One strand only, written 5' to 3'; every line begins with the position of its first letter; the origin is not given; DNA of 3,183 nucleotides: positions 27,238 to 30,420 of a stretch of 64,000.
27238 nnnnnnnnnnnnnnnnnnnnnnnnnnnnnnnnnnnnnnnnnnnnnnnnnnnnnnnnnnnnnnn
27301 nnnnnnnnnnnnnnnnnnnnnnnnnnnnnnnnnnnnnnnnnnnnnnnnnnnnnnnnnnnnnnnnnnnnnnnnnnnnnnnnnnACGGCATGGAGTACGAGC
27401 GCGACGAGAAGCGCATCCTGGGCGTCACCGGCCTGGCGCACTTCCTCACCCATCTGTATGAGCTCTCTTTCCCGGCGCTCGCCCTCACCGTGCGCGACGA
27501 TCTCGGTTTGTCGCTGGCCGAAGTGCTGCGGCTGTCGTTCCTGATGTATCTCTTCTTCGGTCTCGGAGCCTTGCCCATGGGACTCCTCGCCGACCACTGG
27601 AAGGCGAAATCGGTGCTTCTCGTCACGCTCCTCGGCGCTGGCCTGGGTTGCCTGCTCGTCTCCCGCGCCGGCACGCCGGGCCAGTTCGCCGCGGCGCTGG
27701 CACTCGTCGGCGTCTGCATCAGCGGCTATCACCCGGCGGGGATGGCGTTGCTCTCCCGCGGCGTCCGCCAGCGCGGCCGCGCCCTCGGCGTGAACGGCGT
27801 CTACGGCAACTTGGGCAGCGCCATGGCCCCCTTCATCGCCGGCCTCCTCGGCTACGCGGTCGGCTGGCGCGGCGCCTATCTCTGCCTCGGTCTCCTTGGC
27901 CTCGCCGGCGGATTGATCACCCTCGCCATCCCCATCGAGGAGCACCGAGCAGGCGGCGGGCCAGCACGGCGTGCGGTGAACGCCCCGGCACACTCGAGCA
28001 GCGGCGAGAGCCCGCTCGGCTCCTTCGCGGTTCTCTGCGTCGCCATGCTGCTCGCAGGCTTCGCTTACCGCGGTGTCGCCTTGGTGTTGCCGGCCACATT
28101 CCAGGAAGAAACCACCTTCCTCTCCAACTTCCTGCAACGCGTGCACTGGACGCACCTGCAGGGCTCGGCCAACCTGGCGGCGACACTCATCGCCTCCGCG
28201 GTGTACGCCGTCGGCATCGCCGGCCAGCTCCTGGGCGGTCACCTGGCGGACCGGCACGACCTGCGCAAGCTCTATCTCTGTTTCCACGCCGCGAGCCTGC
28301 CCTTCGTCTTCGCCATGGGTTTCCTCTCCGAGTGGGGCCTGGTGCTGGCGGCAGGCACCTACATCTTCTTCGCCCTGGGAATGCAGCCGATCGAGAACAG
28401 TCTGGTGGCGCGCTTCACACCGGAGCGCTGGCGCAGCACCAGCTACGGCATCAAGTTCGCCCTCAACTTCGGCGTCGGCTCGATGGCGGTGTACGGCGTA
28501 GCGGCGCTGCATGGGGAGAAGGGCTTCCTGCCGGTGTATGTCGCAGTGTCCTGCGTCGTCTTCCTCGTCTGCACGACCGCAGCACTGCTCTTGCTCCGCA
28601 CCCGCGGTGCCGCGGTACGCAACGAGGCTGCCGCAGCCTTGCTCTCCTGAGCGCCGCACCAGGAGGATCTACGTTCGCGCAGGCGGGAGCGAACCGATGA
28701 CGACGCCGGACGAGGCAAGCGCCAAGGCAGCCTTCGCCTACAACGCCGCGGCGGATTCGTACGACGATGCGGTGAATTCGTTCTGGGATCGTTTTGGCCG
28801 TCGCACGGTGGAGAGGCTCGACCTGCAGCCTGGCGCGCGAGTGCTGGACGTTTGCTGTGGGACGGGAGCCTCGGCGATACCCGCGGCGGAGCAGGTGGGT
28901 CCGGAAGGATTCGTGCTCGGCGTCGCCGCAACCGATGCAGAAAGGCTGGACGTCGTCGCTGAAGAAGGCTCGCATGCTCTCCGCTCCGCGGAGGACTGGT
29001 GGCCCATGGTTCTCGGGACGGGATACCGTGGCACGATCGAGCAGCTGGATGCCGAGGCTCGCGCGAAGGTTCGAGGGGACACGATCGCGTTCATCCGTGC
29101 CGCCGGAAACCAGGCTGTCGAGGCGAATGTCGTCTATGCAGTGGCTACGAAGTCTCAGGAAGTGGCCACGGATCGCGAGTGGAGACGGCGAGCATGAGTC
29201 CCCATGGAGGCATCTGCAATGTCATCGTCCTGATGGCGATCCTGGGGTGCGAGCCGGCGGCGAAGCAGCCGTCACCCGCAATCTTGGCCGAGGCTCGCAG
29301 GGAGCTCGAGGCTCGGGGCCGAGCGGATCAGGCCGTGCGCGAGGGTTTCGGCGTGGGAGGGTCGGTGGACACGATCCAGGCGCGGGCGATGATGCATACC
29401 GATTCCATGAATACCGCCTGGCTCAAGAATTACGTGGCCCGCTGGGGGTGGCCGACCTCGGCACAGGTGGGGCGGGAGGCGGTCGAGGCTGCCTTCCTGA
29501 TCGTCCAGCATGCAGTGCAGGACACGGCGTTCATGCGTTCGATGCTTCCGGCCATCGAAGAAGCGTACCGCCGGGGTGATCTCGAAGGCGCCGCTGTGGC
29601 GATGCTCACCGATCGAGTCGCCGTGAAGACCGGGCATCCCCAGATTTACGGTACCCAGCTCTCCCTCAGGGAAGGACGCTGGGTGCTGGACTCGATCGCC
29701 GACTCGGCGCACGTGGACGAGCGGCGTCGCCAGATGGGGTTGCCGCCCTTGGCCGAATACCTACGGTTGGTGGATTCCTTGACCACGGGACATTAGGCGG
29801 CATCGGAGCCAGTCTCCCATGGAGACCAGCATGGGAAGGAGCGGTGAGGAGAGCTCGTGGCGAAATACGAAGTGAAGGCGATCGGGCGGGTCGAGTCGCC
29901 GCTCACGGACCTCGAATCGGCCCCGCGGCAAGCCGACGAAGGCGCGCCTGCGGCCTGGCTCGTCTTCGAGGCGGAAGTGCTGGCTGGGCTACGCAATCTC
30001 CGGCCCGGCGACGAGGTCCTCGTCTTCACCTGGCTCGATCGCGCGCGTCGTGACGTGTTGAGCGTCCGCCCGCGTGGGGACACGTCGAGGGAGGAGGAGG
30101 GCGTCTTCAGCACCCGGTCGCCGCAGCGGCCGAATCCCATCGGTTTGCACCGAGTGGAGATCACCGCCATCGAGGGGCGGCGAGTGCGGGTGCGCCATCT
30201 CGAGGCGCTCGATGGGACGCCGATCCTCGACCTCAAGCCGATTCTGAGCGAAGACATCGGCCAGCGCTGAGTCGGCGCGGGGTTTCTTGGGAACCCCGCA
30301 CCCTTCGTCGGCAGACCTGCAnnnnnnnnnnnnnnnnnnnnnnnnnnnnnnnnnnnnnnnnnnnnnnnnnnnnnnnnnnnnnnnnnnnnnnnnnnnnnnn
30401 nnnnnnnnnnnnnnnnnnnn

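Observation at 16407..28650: Aminophenol / kynurenine-type catabolic cluster lacking kynureninase and a cupin 3-HAA dioxygenase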

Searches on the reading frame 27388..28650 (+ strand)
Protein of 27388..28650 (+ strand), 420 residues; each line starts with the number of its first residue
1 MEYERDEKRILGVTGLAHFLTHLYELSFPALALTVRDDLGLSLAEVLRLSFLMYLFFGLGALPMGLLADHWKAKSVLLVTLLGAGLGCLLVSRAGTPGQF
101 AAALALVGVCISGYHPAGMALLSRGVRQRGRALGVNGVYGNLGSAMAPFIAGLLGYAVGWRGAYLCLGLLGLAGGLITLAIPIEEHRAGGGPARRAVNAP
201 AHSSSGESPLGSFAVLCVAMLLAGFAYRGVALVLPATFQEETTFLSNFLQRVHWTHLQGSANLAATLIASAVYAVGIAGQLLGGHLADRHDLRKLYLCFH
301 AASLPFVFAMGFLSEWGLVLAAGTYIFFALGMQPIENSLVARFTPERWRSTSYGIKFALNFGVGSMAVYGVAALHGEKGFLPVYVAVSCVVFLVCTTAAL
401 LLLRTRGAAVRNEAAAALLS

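Call 7: search_protein_families(library=pfam, proteins=[window:27388-28650:+], max_evalue=0.01)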
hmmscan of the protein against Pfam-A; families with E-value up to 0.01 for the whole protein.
window:27388-28650:+ (420 aa): 1 family
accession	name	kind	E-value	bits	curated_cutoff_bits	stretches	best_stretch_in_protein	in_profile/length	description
PF07690.21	MFS_1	-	1.4e-34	120.1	33.4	2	26-237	14-228/347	Major Facilitator Superfamily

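Call 9: search_protein_families(library=ncbifam, proteins=[window:27388-28650:+], max_evalue=0.001)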
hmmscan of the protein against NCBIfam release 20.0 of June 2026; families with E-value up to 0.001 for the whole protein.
window:27388-28650:+ (420 aa): 6 families
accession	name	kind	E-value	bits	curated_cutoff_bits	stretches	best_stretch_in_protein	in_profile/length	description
TIGR00895.1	2A0115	subfamily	2.5e-11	43.1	418.55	2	59-170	67-180/398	aromatic acid/H+ symport family MFS transporter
TIGR00893.1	2A0114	subfamily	9.1e-09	34.7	395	1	32-400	17-396/399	D-galactonate transporter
TIGR00881.1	2A0104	subfamily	2e-08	33.7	407.75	1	32-186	18-175/379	phosphoglycerate transporter protein PgtP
NF008586.0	PRK11551.1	equivalog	1.4e-06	27.6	410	1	258-406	250-399/406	3-(3-hydroxy-phenyl)propionate transporter MhpT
TIGR00880.1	2_A_01_02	superfamily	2.4e-05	24.5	131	1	55-179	5-135/141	multidrug resistance protein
NF008661.1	PRK11663.1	subfamily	8.3e-05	21.8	564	1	26-178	47-201/439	MFS transporter family glucose-6-phosphate receptor UhpC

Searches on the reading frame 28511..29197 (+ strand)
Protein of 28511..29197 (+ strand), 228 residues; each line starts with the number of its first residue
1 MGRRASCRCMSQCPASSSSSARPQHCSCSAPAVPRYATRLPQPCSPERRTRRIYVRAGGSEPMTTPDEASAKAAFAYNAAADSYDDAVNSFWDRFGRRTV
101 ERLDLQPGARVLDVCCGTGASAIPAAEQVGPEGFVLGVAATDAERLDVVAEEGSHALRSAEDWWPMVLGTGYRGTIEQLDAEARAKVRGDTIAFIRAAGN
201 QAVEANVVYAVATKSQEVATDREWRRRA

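Call 36: search_protein_families(library=pfam, proteins=[window:28511-29197:+], max_evalue=0.001)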
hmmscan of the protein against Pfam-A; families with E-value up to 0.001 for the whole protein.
window:28511-29197:+ (228 aa): 3 families
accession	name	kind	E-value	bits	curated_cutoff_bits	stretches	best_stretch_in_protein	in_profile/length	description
PF01135.25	PCMT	-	4.6e-05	23.7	20.3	1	99-140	65-106/210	Protein-L-isoaspartate(D-aspartate) O-methyltransferase (PCMT)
PF02353.26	CMAS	-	0.00027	20.8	27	1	97-134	52-89/273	Mycolic acid cyclopropane synthetase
PF13847.12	Methyltransf_31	-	0.00057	20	27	1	107-138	3-34/145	Methyltransferase domain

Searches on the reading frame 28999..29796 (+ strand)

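Call 36: search_protein_families(library=pfam, proteins=[window:28999-29796:+], max_evalue=0.001)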
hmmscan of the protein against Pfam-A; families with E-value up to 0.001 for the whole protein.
window:28999-29796:+ (265 aa): 1 family
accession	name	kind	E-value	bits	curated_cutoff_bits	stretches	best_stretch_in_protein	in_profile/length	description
PF20329.3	DUF6624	-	6.4e-35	120.6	27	1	100-259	4-165/173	Family of unknown function (DUF6624)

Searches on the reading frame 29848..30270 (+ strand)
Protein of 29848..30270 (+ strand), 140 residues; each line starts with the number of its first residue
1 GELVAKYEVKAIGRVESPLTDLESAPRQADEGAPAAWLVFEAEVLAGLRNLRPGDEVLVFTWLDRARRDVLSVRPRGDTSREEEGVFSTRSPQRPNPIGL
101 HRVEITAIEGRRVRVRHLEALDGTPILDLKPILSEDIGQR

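Call 37: search_protein_families(library=pfam, proteins=[window:29848-30270:+], max_evalue=0.001)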
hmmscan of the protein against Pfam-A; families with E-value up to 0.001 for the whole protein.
window:29848-30270:+ (140 aa): 1 family
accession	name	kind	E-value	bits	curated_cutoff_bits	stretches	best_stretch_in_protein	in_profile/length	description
PF01980.22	TrmO_N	-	1.4e-24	87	26.8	1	25-134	2-113/116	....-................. O N-terminal domain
